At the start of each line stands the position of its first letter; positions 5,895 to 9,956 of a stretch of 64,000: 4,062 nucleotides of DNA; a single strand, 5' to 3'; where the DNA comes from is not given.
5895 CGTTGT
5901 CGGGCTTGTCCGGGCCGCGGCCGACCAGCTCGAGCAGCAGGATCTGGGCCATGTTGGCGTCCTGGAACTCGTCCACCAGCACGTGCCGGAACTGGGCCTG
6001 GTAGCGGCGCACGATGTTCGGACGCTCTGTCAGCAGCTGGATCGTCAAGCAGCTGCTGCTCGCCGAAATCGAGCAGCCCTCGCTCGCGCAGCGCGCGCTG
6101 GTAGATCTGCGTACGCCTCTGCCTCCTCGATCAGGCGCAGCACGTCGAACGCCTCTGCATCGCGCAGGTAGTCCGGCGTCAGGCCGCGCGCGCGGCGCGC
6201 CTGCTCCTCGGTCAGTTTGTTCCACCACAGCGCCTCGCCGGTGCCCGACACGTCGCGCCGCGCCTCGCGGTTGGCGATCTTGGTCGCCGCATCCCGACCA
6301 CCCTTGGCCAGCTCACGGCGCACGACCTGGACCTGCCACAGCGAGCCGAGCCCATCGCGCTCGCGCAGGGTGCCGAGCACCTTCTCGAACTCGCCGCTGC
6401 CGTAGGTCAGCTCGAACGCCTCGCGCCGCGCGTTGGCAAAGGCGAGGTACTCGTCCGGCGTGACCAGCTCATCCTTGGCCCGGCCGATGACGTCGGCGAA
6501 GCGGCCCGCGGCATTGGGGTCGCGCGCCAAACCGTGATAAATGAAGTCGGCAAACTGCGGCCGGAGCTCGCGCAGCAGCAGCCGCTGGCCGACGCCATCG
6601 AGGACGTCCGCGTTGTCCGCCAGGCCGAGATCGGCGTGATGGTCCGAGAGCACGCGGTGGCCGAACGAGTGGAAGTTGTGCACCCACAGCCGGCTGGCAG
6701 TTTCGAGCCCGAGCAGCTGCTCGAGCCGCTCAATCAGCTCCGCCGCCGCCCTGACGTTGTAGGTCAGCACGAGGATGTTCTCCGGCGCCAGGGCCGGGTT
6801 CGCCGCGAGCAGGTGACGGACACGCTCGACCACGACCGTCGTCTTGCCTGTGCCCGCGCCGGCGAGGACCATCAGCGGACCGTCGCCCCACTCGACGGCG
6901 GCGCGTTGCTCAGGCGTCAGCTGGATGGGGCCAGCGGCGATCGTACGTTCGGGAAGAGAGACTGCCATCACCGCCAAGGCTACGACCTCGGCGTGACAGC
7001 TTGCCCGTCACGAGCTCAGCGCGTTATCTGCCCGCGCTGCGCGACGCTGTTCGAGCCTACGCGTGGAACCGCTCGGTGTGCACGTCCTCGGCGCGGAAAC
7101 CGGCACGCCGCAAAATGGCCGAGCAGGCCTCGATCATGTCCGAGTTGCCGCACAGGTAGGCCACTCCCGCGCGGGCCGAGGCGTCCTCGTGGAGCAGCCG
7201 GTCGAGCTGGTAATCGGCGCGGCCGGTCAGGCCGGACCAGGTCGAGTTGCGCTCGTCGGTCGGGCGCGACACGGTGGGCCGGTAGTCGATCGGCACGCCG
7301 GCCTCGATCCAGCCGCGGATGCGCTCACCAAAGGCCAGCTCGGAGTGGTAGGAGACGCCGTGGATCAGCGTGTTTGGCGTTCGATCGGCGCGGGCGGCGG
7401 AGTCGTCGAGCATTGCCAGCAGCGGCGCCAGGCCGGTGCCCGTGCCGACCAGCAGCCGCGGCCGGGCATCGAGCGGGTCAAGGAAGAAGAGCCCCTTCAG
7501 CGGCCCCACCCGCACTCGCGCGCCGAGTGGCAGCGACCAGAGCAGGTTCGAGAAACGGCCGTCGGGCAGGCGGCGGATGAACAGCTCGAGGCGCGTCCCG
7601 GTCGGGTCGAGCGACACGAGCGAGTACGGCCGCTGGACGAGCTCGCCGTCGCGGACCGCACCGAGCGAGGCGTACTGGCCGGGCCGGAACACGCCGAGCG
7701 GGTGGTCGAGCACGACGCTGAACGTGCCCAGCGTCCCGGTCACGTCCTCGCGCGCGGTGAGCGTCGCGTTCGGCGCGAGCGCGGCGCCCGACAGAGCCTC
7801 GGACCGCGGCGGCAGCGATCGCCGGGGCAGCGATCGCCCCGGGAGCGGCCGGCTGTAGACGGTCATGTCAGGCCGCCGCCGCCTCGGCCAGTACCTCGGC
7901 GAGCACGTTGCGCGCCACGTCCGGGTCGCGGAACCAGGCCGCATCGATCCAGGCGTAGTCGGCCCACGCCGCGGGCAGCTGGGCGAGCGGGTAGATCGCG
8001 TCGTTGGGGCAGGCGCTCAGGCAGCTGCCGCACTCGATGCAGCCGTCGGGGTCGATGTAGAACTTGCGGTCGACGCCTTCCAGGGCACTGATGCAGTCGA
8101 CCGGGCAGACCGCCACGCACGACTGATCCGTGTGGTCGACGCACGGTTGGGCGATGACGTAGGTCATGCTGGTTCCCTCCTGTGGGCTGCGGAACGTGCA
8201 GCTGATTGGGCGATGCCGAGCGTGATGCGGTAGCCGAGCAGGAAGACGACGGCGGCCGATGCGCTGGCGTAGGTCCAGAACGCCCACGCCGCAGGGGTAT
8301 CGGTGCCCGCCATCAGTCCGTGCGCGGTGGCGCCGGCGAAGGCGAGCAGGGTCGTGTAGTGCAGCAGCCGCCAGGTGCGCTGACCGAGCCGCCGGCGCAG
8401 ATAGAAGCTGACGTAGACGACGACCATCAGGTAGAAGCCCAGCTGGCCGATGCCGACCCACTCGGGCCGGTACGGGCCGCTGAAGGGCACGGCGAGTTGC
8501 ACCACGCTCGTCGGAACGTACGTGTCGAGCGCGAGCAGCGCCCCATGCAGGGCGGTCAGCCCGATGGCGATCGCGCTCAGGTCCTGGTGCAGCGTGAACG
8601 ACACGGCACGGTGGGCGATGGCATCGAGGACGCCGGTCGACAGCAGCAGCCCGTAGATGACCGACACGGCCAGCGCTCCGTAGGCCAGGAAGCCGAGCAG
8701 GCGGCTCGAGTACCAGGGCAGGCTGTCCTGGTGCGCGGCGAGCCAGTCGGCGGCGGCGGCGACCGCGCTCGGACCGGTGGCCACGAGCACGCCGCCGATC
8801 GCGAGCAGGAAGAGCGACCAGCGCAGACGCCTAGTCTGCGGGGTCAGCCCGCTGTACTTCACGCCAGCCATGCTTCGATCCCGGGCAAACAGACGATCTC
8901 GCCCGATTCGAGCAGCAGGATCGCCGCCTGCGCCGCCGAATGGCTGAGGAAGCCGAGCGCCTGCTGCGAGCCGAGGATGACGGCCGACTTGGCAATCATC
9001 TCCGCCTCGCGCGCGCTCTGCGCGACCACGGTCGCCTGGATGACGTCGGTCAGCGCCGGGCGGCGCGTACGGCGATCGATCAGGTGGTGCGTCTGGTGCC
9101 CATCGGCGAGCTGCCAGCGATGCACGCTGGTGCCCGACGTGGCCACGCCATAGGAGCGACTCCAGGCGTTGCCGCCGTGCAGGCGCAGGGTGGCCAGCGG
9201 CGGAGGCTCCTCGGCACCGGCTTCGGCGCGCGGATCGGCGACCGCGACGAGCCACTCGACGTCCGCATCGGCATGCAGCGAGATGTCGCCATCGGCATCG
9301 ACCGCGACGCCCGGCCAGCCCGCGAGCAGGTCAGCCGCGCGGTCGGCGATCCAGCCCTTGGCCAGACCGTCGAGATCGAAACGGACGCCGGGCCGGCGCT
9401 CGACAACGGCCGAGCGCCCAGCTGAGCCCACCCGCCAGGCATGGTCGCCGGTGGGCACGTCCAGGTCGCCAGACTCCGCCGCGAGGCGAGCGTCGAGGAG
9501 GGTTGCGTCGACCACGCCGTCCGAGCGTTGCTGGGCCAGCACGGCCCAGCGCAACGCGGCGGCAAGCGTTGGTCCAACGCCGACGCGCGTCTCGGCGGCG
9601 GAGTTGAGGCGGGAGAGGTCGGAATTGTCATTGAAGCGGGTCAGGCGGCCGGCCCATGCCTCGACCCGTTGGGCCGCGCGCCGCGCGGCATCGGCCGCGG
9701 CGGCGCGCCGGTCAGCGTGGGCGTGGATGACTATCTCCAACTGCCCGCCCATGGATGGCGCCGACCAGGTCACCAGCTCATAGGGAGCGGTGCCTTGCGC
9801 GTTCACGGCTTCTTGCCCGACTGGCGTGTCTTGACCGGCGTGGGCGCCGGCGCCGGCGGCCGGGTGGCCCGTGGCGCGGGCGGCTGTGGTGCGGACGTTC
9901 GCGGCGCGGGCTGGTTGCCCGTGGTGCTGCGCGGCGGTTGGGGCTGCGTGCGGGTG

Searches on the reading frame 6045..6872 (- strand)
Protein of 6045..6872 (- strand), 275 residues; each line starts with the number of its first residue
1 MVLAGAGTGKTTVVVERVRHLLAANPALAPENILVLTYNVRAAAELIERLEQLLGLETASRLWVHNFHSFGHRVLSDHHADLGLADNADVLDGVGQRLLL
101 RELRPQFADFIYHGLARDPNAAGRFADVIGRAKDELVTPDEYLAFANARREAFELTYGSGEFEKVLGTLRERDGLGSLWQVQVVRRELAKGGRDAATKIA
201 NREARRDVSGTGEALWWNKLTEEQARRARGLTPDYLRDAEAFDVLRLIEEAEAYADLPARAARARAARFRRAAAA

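Call 85: search_protein_families(library=pfam, proteins=[window:6045-6872:-], max_evalue=0.00001)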
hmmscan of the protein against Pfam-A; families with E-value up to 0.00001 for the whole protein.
window:6045-6872:- (275 aa): 2 families
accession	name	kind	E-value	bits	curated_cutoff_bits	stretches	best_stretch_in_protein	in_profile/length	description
PF00580.27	UvrD-helicase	-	2.5e-25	90.1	23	1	1-152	17-168/271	UvrD/REP helicase N-terminal domain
PF13245.12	AAA_19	-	3.1e-09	37.6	25.1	1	2-63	16-72/134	AAA domain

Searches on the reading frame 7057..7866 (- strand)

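Call 85: search_protein_families(library=pfam, proteins=[window:7057-7866:-], max_evalue=0.00001)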
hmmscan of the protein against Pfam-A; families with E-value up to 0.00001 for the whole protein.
window:7057-7866:- (269 aa): 2 families
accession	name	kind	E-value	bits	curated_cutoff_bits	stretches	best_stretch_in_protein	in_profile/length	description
PF00175.26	NAD_binding_1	-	7e-11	43.2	22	1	139-248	1-107/109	Oxidoreductase NAD-binding domain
PF00970.30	FAD_binding_6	-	2.3e-10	41.1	21.1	1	34-120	2-90/99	Oxidoreductase FAD-binding domain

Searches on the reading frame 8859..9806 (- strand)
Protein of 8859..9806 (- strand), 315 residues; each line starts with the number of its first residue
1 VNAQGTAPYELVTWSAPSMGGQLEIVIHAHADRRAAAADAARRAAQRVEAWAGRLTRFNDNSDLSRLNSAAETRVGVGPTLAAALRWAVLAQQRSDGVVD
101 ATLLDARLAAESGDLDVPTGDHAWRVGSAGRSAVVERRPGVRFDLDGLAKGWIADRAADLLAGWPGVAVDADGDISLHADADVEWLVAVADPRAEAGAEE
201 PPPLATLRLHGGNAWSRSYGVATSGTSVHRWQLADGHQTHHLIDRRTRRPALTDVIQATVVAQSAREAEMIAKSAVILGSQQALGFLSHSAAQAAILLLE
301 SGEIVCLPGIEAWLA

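Call 85: search_protein_families(library=pfam, proteins=[window:8859-9806:-], max_evalue=0.00001)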
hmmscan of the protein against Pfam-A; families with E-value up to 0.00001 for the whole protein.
window:8859-9806:- (315 aa): 1 family
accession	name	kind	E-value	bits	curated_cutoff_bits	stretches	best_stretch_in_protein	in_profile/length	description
PF02424.20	ApbE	-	3.4e-36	125.6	25.6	1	19-292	1-260/266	ApbE family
